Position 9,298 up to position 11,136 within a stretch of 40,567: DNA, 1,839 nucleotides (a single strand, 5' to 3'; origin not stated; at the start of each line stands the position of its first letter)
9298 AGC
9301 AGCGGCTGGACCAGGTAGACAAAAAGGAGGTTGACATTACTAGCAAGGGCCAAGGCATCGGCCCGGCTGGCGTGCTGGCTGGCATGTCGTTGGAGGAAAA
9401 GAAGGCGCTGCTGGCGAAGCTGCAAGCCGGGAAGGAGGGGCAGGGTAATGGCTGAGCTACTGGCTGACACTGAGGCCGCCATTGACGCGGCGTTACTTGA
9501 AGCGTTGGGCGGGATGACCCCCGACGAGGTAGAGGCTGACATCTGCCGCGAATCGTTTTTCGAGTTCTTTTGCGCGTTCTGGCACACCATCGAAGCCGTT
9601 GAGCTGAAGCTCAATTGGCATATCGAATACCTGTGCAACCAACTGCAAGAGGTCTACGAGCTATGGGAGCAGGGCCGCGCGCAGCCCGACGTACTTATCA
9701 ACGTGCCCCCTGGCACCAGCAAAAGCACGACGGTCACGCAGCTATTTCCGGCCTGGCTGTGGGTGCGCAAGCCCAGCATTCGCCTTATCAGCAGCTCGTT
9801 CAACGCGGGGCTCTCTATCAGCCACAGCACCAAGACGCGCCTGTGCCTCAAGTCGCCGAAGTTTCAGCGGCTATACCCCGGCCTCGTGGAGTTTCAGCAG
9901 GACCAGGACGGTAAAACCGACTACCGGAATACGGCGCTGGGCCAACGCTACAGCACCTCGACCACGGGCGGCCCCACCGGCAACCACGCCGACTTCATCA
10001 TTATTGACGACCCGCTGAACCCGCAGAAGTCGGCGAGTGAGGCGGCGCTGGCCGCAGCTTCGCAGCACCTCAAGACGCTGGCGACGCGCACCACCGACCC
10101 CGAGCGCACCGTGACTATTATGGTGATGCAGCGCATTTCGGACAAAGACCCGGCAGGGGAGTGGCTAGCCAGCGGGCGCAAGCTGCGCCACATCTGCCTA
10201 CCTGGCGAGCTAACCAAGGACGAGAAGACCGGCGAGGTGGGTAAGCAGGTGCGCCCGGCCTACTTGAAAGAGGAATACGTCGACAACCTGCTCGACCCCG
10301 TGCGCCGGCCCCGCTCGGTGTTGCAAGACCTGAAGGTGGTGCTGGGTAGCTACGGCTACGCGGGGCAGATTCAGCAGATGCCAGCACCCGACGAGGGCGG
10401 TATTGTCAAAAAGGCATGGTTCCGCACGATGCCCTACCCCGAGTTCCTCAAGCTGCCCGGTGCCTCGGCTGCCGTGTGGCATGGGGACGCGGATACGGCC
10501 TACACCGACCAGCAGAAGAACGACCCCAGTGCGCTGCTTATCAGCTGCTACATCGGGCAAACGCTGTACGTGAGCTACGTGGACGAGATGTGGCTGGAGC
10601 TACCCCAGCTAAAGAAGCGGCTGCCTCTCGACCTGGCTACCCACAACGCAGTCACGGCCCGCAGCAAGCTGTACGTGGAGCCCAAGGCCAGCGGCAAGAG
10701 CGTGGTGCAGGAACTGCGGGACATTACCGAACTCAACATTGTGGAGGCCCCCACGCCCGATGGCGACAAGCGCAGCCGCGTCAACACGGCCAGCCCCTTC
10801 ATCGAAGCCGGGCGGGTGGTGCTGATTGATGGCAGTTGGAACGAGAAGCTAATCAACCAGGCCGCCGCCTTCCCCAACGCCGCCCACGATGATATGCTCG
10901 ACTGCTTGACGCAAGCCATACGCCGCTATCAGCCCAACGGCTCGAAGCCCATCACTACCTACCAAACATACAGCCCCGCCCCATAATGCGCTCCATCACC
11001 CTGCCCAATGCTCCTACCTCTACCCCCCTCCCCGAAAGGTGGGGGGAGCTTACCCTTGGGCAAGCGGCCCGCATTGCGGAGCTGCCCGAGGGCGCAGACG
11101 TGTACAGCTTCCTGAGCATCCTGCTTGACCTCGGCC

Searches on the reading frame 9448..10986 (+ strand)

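Call 8: search_protein_families(library=pfam, proteins=[window:9448-10986:+], max_evalue=0.01)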
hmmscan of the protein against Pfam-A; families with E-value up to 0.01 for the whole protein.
window:9448-10986:+ (512 aa): 2 families
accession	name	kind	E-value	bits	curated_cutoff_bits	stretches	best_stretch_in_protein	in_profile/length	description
PF17289.8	Terminase_6C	-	5.1e-08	33.5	22.6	1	408-491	58-152/155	Terminase RNaseH-like domain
PF03237.21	Terminase_6N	-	0.002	18.3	22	1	88-233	6-153/215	Terminase large subunit, T4likevirus-type, N-terminal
